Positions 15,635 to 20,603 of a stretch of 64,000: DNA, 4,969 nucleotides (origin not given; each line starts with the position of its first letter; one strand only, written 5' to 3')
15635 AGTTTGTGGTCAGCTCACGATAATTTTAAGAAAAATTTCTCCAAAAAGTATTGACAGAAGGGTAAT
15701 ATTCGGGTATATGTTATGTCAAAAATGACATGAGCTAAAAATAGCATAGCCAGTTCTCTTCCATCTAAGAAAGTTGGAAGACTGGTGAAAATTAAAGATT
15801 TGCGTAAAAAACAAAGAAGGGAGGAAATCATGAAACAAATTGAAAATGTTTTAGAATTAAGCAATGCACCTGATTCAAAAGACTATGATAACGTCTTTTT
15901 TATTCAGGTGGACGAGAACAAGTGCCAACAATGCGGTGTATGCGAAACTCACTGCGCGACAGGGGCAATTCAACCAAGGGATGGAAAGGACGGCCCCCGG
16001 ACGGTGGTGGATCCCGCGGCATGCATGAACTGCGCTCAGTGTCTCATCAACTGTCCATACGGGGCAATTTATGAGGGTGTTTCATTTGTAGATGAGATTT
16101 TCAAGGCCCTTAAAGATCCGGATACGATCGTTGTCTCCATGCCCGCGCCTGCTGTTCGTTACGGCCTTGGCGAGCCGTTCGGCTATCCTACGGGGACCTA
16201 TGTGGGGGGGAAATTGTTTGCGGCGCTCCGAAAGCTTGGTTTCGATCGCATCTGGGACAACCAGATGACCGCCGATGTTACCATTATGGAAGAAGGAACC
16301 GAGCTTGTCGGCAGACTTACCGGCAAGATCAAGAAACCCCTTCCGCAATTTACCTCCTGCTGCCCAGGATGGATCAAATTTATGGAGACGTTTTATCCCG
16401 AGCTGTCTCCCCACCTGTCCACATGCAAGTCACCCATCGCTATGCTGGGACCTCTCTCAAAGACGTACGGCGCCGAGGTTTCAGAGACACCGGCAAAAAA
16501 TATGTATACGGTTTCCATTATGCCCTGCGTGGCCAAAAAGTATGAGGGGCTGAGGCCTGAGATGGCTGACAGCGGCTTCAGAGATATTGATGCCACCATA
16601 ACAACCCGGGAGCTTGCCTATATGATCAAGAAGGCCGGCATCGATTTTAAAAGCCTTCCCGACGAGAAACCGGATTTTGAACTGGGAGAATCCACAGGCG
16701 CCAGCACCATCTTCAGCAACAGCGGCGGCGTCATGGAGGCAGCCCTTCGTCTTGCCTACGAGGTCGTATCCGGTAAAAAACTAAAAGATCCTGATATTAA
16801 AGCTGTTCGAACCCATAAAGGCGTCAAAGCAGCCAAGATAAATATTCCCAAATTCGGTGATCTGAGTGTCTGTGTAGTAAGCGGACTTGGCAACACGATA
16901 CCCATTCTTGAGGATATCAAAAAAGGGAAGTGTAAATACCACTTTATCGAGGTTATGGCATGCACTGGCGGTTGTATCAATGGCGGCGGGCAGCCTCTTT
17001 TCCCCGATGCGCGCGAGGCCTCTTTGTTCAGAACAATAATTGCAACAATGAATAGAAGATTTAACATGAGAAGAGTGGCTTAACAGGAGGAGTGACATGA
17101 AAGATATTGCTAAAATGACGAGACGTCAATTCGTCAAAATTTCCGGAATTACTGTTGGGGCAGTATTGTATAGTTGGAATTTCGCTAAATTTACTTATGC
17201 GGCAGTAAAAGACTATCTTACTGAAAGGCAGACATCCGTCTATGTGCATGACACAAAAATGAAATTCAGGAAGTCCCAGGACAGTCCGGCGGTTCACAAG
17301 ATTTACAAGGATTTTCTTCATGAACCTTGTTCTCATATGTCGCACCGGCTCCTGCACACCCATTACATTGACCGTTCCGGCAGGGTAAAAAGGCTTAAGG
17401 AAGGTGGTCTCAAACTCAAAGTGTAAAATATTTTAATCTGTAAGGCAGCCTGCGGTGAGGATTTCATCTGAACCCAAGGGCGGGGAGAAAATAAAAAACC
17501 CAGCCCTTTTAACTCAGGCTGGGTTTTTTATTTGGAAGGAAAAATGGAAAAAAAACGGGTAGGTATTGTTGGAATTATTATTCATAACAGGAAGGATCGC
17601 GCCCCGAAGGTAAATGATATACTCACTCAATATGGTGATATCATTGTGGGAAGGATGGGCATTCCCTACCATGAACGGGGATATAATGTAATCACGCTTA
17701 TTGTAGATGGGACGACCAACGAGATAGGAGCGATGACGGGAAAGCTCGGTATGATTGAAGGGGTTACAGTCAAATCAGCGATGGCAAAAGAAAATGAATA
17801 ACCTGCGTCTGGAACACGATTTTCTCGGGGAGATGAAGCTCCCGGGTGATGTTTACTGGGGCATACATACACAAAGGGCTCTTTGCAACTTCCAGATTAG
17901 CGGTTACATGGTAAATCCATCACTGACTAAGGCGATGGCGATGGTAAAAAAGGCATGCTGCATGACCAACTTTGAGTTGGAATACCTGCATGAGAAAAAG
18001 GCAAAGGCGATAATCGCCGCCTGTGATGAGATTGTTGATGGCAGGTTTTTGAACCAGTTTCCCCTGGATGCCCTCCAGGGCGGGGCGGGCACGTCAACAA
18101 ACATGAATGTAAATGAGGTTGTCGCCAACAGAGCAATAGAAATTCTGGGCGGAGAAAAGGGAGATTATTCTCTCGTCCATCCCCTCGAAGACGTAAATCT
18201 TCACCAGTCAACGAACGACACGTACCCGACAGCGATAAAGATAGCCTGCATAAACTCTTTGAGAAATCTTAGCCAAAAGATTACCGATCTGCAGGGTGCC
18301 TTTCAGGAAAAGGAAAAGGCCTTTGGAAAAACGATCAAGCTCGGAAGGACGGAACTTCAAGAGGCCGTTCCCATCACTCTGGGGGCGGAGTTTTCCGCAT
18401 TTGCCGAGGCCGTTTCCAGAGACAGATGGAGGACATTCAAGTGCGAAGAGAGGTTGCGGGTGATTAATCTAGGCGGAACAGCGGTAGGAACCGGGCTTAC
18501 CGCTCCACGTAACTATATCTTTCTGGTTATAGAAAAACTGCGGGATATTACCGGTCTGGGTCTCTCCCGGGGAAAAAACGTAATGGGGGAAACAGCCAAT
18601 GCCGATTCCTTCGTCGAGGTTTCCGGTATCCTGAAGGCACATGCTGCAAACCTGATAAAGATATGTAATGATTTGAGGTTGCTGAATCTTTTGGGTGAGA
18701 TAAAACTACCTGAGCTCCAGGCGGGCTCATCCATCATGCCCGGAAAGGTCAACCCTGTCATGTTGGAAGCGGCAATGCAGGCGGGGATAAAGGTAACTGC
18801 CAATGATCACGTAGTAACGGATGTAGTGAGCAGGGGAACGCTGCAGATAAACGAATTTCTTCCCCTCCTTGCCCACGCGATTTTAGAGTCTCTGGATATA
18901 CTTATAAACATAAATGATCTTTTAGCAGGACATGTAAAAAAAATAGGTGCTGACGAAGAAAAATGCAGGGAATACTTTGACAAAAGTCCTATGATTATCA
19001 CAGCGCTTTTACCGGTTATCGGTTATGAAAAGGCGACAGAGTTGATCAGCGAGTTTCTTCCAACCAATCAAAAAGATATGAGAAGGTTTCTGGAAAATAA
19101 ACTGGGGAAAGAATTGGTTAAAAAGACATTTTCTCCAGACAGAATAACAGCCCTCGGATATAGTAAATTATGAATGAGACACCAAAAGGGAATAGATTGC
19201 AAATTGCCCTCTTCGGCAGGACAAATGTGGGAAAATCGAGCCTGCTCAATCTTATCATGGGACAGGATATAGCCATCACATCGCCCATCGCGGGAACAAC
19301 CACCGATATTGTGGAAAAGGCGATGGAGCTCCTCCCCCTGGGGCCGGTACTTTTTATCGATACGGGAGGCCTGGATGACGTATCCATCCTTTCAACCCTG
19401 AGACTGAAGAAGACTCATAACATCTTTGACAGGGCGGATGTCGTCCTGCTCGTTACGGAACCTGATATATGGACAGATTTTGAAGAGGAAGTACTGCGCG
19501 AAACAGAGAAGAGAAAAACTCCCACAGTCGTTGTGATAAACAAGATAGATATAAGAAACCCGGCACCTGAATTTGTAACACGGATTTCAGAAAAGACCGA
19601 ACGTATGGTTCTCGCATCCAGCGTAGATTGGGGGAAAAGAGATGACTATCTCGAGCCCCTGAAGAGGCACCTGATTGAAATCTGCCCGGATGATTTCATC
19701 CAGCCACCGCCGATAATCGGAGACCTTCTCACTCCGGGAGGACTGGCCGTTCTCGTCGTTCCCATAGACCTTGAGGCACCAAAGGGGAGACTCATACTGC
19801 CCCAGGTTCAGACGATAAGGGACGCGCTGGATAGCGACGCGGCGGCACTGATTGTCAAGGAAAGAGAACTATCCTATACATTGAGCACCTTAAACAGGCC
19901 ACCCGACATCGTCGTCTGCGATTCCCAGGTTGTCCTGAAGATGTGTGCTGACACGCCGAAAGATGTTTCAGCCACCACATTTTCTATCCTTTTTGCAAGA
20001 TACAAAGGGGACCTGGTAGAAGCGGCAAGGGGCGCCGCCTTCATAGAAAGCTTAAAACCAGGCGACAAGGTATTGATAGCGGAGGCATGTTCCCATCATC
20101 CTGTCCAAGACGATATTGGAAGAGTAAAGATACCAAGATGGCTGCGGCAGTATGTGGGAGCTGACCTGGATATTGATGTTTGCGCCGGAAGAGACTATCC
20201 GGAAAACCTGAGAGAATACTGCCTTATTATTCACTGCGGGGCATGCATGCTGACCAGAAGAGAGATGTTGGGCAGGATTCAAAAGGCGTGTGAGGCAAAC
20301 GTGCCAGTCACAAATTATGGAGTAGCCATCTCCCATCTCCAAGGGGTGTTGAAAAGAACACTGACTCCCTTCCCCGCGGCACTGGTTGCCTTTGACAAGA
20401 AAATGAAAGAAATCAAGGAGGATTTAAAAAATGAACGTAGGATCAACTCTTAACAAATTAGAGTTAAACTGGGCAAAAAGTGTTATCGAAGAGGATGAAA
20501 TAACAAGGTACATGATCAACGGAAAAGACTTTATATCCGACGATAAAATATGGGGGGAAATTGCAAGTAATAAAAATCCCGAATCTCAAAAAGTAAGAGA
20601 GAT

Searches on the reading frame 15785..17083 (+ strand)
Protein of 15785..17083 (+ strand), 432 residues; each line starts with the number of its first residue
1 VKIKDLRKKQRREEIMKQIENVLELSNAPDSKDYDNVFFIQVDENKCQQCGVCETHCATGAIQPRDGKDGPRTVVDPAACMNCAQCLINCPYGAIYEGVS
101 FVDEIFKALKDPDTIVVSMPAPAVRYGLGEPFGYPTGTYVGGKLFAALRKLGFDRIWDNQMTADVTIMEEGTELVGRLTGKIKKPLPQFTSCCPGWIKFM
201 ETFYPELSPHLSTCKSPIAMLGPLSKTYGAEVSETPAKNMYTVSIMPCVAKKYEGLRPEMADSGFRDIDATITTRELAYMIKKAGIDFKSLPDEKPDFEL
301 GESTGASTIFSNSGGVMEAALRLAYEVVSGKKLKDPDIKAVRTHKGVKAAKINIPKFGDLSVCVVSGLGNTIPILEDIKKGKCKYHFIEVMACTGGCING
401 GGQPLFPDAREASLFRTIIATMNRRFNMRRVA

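Call 49: search_protein_families(library=pfam, proteins=[window:15785-17083:+], max_evalue=0.00001)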
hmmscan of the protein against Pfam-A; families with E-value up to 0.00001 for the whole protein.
window:15785-17083:+ (432 aa): 5 families
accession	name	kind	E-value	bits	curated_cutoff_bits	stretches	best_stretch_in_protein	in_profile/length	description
PF02906.19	Fe_hyd_lg_C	-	3.6e-88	295.8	22.1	1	115-401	2-245/245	Iron only hydrogenase large subunit, C-terminal domain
PF12837.12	Fer4_6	-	5.9e-11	42.2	25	1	39-62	1-24/24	4Fe-4S binding domain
PF00037.32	Fer4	-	2.4e-09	37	21.1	0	40-63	1-24/24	4Fe-4S binding domain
PF12838.12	Fer4_7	-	1.2e-08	35.7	27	1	46-94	1-52/52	4Fe-4S dicluster domain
PF13187.11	Fer4_9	-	4.2e-06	27.1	27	1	46-95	1-52/52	4Fe-4S dicluster domain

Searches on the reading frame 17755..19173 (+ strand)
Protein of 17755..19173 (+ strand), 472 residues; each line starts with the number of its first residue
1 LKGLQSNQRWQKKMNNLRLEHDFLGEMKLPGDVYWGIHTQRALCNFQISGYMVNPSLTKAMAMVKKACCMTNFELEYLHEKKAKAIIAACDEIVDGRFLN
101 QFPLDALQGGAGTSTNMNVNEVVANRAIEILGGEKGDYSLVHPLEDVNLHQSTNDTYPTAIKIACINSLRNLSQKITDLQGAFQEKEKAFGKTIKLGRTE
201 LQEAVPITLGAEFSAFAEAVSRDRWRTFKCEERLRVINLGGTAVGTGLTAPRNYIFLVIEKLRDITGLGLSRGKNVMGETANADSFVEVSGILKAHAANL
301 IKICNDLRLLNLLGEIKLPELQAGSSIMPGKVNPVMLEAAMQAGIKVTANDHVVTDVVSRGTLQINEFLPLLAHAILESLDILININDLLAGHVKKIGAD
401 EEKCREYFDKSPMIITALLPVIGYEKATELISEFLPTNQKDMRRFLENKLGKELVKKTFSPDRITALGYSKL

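Call 49: search_protein_families(library=pfam, proteins=[window:17755-19173:+], max_evalue=0.00001)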
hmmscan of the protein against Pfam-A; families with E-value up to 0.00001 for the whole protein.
window:17755-19173:+ (472 aa): 1 family
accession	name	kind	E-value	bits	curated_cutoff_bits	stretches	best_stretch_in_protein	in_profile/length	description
PF00206.25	Lyase_1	-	1.2e-82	278.2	27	1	25-347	1-310/312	Lyase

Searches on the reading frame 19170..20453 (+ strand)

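Call 49: search_protein_families(library=pfam, proteins=[window:19170-20453:+], max_evalue=0.00001)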
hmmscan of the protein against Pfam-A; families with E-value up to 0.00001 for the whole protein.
window:19170-20453:+ (427 aa): 5 families
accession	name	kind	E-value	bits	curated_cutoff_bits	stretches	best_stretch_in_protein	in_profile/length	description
PF18133.7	HydF_tetramer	-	8.8e-46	155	22.6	1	286-400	4-118/118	Hydrogen maturase F tetramerization domain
PF18128.7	HydF_dimer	-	2e-40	137.3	23.4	1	182-280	1-99/99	Hydrogen maturase F dimerization domain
PF01926.29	MMR_HSR1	-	1.6e-20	73.7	21.9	1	11-125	1-113/113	50S ribosome-binding GTPase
PF00350.29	Dynamin_N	-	2.7e-08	34.4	27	0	12-44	1-33/168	Dynamin family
PF03193.22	RsgA_GTPase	-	1.3e-06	28.7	30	0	12-43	109-140/174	RsgA GTPase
